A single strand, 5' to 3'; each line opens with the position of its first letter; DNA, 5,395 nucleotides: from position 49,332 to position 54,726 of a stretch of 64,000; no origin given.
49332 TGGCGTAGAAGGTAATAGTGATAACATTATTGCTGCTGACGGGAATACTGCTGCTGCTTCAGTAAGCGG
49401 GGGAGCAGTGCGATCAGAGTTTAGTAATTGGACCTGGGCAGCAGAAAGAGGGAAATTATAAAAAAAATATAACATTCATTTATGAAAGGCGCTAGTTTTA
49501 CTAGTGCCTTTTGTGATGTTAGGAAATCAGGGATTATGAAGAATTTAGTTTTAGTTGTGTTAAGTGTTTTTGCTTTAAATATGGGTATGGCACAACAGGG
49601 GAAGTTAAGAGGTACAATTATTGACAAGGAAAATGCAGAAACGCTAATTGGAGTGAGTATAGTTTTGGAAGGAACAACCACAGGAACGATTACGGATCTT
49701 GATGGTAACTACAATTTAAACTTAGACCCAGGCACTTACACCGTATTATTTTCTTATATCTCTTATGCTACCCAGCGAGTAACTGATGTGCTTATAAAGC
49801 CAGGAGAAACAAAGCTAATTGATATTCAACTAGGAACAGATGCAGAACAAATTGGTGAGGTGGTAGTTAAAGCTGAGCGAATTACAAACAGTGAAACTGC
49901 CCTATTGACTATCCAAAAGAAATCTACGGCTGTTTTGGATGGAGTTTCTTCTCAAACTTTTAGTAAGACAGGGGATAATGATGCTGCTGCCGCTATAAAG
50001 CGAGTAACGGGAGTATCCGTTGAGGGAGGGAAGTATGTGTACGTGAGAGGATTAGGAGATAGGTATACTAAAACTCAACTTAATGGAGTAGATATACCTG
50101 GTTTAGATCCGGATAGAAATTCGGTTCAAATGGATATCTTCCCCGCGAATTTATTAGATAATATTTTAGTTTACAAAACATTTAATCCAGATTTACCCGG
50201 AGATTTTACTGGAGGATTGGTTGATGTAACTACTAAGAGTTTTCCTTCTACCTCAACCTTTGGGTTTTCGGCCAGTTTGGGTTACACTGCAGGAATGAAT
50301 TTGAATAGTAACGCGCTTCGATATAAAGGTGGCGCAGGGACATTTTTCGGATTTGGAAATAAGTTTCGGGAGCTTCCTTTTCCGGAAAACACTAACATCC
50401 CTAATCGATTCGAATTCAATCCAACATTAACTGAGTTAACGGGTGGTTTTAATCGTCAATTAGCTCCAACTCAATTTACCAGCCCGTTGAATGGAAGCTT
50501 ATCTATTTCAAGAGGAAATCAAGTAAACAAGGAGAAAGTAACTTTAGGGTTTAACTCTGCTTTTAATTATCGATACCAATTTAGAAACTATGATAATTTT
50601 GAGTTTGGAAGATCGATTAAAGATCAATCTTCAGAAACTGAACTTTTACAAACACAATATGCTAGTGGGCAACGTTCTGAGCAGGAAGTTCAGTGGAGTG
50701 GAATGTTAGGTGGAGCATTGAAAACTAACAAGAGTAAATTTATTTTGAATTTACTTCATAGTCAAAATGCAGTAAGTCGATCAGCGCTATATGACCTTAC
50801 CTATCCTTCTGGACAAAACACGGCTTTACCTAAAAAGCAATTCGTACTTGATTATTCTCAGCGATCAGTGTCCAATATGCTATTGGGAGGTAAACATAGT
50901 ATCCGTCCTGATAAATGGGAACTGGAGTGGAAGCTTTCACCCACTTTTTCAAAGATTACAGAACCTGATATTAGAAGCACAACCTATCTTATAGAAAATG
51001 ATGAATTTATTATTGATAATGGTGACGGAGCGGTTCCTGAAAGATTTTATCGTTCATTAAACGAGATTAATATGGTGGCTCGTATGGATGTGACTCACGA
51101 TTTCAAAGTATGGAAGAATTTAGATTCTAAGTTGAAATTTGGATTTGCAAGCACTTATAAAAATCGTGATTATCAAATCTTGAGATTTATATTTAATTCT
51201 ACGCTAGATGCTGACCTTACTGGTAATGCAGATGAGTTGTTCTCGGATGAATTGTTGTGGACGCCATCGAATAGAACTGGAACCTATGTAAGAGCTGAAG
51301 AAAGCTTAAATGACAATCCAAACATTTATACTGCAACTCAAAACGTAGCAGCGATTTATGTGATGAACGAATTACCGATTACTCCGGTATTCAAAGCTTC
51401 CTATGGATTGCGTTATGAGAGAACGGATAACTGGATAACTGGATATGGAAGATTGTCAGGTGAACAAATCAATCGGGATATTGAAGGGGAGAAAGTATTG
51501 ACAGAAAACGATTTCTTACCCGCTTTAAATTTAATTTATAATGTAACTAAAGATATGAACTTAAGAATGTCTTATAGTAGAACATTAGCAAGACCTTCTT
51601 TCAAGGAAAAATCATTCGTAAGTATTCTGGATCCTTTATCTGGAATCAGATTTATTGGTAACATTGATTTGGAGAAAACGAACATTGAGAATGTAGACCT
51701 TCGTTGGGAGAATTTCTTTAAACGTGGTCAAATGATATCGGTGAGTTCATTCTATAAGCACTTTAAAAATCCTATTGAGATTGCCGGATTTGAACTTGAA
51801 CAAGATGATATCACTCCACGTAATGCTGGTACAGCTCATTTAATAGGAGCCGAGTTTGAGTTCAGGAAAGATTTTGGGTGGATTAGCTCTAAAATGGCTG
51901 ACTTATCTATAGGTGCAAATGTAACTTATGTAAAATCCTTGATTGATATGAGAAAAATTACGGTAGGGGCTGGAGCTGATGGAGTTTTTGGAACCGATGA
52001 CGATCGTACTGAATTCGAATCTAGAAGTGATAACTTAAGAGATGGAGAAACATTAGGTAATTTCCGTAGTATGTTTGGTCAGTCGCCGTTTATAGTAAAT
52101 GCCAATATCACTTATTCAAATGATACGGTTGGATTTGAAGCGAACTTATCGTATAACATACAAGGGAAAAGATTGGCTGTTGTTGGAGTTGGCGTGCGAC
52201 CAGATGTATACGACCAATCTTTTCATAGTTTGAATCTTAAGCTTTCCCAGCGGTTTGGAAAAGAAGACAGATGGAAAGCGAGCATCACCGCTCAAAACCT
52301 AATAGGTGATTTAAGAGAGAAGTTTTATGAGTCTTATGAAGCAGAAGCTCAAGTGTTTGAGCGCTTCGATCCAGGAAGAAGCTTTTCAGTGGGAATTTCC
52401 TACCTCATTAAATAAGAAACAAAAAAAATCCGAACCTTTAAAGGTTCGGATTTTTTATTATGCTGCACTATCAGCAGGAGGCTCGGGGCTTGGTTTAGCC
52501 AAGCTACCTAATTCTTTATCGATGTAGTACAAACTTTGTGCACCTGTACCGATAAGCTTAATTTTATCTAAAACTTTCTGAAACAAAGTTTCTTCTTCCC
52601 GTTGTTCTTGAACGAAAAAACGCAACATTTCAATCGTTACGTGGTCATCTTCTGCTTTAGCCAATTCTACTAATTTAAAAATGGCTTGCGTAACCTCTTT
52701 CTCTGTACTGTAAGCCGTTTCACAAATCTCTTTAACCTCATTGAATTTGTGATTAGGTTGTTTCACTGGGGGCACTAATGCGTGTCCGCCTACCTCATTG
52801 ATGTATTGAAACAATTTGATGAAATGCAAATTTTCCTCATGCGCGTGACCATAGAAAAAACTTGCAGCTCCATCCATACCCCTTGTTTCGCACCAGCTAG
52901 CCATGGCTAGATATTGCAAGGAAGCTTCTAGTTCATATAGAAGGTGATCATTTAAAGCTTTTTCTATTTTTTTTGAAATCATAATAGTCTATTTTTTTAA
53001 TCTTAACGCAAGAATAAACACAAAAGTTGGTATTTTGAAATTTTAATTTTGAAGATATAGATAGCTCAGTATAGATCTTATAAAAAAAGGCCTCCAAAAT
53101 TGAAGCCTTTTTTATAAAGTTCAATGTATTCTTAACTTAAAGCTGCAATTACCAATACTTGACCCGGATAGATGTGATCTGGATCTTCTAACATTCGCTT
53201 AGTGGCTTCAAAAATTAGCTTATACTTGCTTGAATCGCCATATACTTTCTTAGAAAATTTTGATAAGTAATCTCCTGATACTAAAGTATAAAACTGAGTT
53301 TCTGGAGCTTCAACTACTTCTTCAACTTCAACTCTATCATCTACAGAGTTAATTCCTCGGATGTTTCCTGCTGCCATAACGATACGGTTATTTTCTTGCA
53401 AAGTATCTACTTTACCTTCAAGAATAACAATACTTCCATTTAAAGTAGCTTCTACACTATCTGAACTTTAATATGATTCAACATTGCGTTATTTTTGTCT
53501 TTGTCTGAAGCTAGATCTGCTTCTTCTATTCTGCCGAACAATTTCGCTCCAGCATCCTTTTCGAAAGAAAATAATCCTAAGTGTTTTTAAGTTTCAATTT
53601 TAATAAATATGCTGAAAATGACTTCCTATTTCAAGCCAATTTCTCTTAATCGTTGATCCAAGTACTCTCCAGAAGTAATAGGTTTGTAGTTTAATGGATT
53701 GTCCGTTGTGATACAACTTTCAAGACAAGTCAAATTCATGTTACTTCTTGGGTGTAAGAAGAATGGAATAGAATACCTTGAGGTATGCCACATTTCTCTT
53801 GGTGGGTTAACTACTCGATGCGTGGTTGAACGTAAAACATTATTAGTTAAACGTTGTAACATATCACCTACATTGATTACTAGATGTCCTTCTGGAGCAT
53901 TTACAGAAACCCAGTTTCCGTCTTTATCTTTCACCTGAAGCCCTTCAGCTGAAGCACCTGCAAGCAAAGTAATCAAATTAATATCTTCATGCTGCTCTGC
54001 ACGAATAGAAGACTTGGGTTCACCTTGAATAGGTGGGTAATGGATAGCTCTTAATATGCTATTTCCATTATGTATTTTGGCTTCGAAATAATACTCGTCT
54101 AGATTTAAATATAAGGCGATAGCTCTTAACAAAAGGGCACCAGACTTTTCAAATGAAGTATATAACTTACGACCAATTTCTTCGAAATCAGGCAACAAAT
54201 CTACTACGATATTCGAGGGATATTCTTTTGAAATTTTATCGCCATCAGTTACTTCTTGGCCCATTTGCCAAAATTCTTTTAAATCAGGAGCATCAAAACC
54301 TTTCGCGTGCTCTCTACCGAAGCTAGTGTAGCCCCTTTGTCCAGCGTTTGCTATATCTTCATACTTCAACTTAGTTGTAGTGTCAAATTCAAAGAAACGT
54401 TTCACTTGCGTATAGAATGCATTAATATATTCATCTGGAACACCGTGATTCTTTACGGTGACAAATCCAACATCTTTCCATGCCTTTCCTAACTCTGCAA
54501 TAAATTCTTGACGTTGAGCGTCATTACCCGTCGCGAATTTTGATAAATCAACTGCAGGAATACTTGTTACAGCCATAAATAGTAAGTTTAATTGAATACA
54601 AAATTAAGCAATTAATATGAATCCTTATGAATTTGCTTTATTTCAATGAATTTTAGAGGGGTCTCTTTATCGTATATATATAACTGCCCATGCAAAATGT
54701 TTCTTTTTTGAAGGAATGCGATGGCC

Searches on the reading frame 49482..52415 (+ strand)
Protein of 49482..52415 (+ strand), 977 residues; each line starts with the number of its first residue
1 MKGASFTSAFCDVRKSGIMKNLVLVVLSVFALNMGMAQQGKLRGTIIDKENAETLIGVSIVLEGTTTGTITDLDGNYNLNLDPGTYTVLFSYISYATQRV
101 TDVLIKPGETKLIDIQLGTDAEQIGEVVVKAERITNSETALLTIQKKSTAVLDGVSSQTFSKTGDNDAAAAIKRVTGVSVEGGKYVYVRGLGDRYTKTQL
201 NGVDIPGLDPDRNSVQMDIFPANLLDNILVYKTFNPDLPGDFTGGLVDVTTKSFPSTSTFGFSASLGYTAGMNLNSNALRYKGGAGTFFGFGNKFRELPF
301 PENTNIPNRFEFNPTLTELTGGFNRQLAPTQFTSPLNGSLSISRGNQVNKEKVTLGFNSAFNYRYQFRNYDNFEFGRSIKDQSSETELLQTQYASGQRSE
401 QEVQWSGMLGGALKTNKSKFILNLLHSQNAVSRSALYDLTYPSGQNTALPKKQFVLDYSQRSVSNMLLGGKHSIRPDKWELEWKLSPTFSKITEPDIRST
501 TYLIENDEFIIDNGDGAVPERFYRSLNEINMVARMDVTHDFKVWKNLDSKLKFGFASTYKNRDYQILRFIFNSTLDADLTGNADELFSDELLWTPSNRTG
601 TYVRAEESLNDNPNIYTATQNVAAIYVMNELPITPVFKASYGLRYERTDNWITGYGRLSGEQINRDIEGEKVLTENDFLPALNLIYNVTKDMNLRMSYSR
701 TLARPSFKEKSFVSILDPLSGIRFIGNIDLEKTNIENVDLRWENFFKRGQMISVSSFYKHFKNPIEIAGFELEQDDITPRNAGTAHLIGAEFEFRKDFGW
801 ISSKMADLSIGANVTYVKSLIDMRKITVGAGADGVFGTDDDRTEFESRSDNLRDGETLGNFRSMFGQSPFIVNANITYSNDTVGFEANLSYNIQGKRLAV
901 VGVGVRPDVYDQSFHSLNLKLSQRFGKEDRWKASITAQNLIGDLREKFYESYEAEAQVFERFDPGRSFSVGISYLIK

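Call 53: search_protein_families(library=pfam, proteins=[window:49482-52415:+], max_evalue=5)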
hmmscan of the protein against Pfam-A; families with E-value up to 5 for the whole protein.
window:49482-52415:+ (977 aa): 4 families
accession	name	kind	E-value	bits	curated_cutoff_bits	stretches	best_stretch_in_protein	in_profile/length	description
PF00593.30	TonB_dep_Rec_b-barrel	-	2.3e-31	110.5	27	1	548-940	102-436/436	TonB dependent receptor-like, beta-barrel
PF13715.12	CarbopepD_reg_2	-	2.6e-20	72.7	32.2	1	43-129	2-88/88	CarboxypepD_reg-like domain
PF13620.12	CarboxypepD_reg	-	4.7e-15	56.1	32.3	1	42-117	2-81/82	Carboxypeptidase regulatory-like domain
PF07715.20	Plug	-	1e-09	39.3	23.9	1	147-236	4-96/107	TonB-dependent Receptor Plug Domain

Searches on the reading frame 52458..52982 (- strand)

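Call 53: search_protein_families(library=pfam, proteins=[window:52458-52982:-], max_evalue=5)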
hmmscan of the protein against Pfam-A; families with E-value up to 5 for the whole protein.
window:52458-52982:- (174 aa): 1 family
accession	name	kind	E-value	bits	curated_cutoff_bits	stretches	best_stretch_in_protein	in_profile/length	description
PF00210.30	Ferritin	-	4e-35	121.2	24.5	1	8-144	2-142/142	Ferritin-like domain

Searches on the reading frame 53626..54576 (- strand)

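Call 53: search_protein_families(library=pfam, proteins=[window:53626-54576:-], max_evalue=5)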
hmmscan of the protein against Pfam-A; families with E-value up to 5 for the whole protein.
window:53626-54576:- (316 aa): 2 families
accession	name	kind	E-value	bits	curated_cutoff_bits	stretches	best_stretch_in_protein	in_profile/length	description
PF14226.12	DIOX_N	-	1.2e-26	94.1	27.3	1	6-120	1-110/117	non-haem dioxygenase in morphine synthesis N-terminal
PF03171.26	2OG-FeII_Oxy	-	3.2e-20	72.8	23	1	172-276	2-101/101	2OG-Fe(II) oxygenase superfamily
